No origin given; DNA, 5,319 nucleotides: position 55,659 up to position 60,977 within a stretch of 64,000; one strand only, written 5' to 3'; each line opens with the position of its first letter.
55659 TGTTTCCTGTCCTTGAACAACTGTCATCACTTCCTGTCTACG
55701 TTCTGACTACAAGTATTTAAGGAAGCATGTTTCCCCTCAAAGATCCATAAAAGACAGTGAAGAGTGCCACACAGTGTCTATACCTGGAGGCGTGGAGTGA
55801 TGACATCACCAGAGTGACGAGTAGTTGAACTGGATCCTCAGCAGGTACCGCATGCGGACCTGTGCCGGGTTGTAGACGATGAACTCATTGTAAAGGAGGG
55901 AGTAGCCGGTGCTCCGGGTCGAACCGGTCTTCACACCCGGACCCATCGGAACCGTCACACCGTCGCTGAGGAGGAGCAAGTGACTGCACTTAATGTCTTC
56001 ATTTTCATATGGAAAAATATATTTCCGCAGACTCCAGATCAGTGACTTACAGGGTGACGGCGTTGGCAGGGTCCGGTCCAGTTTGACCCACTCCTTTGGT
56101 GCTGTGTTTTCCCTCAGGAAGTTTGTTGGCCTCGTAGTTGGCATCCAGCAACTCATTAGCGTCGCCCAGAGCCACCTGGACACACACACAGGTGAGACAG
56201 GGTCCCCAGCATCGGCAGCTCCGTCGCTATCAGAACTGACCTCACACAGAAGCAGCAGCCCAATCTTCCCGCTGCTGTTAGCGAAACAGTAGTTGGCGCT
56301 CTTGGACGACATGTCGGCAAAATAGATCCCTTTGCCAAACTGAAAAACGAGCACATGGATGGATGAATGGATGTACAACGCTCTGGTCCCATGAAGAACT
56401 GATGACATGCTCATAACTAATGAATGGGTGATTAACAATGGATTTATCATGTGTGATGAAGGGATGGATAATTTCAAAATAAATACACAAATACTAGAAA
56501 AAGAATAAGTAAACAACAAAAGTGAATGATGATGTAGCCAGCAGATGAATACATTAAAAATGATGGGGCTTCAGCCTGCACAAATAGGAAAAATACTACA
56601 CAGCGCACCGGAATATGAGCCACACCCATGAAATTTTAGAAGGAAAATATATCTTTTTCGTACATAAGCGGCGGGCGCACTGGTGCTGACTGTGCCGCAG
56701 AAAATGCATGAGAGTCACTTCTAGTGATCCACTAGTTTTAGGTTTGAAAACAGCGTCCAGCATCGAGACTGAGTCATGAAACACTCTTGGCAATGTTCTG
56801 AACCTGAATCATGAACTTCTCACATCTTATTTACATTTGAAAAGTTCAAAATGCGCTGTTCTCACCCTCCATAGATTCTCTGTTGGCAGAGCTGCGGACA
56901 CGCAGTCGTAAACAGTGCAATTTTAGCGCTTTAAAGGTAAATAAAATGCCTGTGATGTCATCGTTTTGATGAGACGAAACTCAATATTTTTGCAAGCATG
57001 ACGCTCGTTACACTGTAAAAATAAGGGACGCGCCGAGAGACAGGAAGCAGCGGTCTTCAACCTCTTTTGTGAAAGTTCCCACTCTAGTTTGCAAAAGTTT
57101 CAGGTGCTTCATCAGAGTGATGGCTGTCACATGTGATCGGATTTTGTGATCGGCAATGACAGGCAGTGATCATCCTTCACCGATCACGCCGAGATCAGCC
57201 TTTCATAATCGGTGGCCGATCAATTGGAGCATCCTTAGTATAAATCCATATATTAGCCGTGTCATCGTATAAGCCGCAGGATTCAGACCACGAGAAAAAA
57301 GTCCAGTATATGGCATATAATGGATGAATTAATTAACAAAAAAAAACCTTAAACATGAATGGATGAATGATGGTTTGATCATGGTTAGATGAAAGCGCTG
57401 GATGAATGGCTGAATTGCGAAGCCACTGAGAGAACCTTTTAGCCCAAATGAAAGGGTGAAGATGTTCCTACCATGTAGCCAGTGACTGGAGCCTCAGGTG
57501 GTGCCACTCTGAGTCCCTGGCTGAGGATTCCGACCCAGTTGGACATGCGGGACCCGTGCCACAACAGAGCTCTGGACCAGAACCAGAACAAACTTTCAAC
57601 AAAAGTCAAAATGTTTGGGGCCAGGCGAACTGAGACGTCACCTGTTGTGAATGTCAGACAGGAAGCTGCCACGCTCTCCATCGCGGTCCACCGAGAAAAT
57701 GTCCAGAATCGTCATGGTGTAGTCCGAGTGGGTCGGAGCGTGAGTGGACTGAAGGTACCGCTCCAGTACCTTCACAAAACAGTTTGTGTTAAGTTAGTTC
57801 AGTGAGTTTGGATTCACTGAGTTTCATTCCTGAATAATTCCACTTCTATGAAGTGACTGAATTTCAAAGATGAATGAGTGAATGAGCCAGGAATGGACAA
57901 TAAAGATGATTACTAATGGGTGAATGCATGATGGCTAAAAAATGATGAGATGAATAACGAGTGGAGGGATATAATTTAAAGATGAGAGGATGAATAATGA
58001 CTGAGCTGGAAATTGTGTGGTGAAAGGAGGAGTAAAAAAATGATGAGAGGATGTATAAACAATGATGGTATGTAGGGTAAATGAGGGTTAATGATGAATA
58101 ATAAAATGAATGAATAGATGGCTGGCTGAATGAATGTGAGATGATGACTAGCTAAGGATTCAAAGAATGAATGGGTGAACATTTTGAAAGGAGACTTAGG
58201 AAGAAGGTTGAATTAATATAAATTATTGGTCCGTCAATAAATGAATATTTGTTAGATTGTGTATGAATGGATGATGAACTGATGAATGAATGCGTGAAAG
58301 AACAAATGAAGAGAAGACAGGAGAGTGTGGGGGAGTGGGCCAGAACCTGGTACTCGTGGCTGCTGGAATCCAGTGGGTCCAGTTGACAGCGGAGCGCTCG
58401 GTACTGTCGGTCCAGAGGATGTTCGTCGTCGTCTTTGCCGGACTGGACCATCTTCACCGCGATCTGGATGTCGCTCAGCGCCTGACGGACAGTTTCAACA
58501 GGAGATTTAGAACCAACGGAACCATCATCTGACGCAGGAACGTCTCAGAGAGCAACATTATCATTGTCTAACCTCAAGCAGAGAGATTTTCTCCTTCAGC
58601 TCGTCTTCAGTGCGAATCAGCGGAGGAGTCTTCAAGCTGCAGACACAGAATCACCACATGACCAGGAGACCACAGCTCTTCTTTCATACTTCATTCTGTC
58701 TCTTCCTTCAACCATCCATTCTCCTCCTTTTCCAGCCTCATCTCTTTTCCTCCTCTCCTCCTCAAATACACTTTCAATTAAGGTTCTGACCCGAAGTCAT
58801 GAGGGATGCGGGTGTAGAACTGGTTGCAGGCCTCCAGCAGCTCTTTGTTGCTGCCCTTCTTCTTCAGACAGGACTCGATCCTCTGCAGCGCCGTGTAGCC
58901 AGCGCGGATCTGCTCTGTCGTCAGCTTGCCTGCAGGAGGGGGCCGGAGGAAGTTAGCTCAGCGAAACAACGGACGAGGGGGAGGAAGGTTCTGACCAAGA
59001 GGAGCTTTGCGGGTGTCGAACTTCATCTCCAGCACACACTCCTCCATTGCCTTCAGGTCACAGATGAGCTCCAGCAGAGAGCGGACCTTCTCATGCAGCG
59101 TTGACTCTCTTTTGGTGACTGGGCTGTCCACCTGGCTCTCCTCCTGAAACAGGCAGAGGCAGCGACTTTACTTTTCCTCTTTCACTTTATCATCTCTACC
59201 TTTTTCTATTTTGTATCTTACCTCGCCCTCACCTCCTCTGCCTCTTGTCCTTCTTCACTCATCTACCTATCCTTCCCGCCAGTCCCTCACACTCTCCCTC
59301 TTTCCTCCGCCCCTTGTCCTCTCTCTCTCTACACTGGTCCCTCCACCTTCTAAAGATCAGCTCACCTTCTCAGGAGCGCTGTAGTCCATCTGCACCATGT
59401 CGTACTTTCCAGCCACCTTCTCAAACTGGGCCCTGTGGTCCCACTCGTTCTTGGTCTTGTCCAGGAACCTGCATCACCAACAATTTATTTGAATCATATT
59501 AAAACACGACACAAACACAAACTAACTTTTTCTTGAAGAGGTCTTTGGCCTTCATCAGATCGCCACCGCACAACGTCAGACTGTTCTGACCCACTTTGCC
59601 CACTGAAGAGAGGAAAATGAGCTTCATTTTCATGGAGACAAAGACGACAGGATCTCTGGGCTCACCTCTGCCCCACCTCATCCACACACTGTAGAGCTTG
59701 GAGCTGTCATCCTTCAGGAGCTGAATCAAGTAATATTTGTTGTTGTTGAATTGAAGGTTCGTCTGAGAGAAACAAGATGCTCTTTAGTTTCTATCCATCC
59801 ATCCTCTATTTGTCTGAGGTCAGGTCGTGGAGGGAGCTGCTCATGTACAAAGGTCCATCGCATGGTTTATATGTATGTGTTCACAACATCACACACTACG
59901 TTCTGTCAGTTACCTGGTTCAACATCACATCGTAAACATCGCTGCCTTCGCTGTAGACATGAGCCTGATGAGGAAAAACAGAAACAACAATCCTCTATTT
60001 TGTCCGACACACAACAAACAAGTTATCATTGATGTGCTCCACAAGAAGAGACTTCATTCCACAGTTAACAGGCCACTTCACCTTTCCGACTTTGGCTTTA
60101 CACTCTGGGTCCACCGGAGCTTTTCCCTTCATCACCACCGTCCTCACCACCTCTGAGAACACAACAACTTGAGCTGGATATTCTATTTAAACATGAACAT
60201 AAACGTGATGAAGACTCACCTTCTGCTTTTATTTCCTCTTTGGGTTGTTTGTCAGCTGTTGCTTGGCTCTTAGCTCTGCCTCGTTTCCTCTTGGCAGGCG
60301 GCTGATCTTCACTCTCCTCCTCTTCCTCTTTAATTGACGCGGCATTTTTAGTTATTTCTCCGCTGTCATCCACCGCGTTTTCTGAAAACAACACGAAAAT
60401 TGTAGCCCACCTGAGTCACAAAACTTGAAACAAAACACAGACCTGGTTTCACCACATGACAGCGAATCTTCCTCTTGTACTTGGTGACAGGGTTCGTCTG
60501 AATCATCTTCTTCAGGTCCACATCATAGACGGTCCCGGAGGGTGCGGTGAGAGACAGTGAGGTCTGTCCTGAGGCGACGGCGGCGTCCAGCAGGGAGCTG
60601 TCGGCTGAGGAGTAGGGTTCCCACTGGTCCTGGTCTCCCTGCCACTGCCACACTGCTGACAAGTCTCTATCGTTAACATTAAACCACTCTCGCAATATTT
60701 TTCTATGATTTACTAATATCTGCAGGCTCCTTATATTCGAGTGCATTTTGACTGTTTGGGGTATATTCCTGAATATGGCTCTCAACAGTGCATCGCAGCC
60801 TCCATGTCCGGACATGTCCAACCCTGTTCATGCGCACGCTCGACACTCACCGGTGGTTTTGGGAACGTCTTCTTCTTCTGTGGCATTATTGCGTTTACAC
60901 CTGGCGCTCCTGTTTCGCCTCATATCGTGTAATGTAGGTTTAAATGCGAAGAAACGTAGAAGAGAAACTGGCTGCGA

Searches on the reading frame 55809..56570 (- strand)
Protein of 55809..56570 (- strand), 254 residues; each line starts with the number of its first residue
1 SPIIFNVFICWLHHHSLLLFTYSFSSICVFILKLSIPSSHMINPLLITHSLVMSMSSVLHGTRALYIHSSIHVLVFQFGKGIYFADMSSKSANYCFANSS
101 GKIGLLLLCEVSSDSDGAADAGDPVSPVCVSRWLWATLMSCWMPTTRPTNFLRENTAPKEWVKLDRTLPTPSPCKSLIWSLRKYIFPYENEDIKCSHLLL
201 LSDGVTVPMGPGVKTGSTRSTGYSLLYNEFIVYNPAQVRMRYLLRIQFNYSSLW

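Call 6: search_protein_families(library=pfam, proteins=[window:55809-56570:-], max_evalue=0.01)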
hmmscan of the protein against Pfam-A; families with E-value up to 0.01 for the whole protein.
window:55809-56570:- (254 aa): 1 family
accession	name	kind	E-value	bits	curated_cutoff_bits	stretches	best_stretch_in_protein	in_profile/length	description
PF00644.27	PARP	-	9.3e-24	84.5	26.7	2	73-112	78-117/199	Poly(ADP-ribose) polymerase catalytic domain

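Call 44: search_solved_structures(query=window:55809-56570:-, max_evalue=0.001)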
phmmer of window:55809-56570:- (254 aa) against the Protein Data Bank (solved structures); distinct sequences matched with E-value up to 0.001: 42.
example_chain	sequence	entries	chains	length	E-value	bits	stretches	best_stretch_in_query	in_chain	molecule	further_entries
7r59_A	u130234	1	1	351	1.8e-30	109.3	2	197-254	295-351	Poly [ADP-ribose] polymerase 2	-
5dsy_A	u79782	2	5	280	7.2e-30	107.4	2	197-254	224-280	Poly [ADP-ribose] polymerase 2 | Poly [ADP-ribose] polymerase 2,Poly [ADP-ribose] polymerase 2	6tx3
4zzx_A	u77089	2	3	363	1.7e-29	106.2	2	197-254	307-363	POLY [ADP-RIBOSE] POLYMERASE 2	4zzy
9zqb_P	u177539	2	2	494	4e-29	105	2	197-254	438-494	Poly [ADP-ribose] polymerase 2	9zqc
7aeo_A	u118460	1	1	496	4e-29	105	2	197-254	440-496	Poly [ADP-ribose] polymerase 2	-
6x0l_P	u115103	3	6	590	6.3e-29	104.3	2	197-254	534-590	Poly [ADP-ribose] polymerase 2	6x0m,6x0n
6usj_U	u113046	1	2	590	6.3e-29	104.3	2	197-254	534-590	Poly [ADP-ribose] polymerase 2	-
3kcz_A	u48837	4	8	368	9.3e-29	103.8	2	197-250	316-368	Poly [ADP-ribose] polymerase 2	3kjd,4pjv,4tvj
8he8_A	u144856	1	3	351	3.8e-28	101.7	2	197-250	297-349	Poly [ADP-ribose] polymerase 2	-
8hkn_B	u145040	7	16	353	3.9e-28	101.7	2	197-250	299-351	Poly [ADP-ribose] polymerase 2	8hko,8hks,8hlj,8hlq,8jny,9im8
1gs0_A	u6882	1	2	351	6.2e-28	101.1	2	197-250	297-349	POLY (ADP-RIBOSE) POLYMERASE-2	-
1a26_A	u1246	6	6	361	1.1e-21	80.5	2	202-254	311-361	POLY (ADP-RIBOSE) POLYMERASE | POLY(ADP-RIBOSE) POLYMERASE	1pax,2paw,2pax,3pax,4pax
6i8m_A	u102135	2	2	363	1.1e-21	80.5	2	202-254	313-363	Poly [ADP-ribose] polymerase 1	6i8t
6m3i_B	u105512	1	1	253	1.2e-21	80.5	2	202-254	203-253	Poly [ADP-ribose] polymerase 1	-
6xvw_A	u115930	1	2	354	3.2e-21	79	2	202-254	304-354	Poly [ADP-ribose] polymerase 1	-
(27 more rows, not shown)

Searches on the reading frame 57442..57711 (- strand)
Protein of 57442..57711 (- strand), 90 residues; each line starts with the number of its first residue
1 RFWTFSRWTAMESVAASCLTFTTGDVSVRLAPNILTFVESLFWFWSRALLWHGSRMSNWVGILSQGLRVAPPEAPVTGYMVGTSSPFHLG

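Call 6: search_protein_families(library=pfam, proteins=[window:57442-57711:-], max_evalue=0.01)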
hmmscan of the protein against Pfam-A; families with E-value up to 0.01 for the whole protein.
window:57442-57711:- (90 aa): 1 family
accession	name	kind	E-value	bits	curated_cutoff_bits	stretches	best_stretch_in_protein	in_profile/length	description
PF00644.27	PARP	-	3.1e-15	56.7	26.7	1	47-83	49-85/199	Poly(ADP-ribose) polymerase catalytic domain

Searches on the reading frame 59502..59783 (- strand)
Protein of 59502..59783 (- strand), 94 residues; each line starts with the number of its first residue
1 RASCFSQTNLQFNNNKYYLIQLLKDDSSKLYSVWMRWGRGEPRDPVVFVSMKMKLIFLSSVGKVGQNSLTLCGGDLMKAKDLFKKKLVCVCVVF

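Call 6: search_protein_families(library=pfam, proteins=[window:59502-59783:-], max_evalue=0.01)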
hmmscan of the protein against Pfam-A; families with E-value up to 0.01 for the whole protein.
window:59502-59783:- (94 aa): 1 family
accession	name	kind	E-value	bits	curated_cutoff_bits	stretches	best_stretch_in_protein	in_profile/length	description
PF05406.20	WGR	-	6.9e-12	45.8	22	1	5-39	5-38/79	WGR domain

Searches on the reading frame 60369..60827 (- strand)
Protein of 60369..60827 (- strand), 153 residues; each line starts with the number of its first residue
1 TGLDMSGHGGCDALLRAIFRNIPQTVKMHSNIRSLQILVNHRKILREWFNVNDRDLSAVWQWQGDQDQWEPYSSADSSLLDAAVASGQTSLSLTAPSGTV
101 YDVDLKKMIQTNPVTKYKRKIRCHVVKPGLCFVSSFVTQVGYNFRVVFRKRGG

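Call 6: search_protein_families(library=pfam, proteins=[window:60369-60827:-], max_evalue=0.01)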
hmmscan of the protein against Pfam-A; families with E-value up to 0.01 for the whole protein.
window:60369-60827:- (153 aa): 1 family
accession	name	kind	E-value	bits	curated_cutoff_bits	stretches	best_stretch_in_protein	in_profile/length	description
PF02825.26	WWE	-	3.3e-18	66.3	21.1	1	58-122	1-66/67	WWE domain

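Call 43: search_solved_structures(query=window:60369-60827:-, max_evalue=0.01)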
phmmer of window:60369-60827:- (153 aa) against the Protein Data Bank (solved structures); distinct sequences matched with E-value up to 0.01: 7.
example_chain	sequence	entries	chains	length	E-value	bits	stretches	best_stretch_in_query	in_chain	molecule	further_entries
9bkr_A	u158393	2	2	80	1.2e-09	41.4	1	57-121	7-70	Isoform 2 of E3 ubiquitin-protein ligase TRIP12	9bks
6miw_A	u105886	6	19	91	8.1e-06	28.9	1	58-124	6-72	E3 ubiquitin-protein ligase HUWE1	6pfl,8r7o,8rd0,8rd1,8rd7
2a90_A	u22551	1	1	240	2.3e-05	27.5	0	58-122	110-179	Deltex protein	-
8r5n_A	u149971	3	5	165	4e-05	26.7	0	40-123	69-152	E3 ubiquitin-protein ligase DTX1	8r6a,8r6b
9plq_A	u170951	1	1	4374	0.0031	20.6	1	57-123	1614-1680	E3 ubiquitin-protein ligase HUWE1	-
9plr_A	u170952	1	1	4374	0.0031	20.6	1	57-123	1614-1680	E3 ubiquitin-protein ligase HUWE1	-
7jq9_A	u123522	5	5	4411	0.0031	20.5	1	57-123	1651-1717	E3 ubiquitin-protein ligase HUWE1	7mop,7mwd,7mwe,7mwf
